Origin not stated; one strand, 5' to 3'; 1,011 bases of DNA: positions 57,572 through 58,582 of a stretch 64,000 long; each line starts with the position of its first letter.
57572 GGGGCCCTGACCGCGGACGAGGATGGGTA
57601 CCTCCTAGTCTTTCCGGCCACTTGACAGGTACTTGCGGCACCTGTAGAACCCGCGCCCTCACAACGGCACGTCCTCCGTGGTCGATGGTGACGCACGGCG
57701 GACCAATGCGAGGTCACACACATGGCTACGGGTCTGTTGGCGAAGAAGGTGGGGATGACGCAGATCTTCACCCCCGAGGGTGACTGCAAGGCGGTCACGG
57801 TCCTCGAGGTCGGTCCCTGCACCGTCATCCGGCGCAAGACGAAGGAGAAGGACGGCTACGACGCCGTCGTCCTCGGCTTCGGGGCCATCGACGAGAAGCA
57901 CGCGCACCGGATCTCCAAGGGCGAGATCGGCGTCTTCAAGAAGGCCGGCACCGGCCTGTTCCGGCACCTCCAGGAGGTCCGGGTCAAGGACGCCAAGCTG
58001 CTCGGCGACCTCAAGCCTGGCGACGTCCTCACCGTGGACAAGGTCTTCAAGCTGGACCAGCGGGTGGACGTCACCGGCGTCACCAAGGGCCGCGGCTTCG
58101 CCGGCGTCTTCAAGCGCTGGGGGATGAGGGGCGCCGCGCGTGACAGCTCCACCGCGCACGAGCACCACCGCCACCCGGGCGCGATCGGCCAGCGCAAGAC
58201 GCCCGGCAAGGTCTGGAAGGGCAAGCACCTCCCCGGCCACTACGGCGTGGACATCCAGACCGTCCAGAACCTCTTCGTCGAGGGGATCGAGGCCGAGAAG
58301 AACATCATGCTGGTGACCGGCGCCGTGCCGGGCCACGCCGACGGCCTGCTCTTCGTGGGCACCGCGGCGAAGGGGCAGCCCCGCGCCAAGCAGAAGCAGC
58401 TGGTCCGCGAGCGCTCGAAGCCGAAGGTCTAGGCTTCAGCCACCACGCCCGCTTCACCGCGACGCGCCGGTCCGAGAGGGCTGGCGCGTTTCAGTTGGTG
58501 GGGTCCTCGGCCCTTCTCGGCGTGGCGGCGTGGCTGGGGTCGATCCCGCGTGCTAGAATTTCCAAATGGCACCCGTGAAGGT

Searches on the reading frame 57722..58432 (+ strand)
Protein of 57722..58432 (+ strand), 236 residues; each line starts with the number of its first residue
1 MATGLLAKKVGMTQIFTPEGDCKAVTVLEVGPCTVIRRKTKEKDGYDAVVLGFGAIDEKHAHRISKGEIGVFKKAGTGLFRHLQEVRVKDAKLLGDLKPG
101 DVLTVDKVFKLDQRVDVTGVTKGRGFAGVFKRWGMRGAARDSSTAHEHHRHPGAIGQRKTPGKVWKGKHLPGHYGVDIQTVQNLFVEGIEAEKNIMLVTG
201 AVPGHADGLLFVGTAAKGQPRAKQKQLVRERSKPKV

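Call 81: search_protein_families(library=pfam, proteins=[window:57722-58432:+], max_evalue=0.001)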
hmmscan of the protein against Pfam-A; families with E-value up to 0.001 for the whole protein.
window:57722-58432:+ (236 aa): 1 family
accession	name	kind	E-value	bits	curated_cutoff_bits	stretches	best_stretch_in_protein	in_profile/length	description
PF00297.29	Ribosomal_L3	-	1.2e-14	54.6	22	1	102-184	205-283/369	Ribosomal protein L3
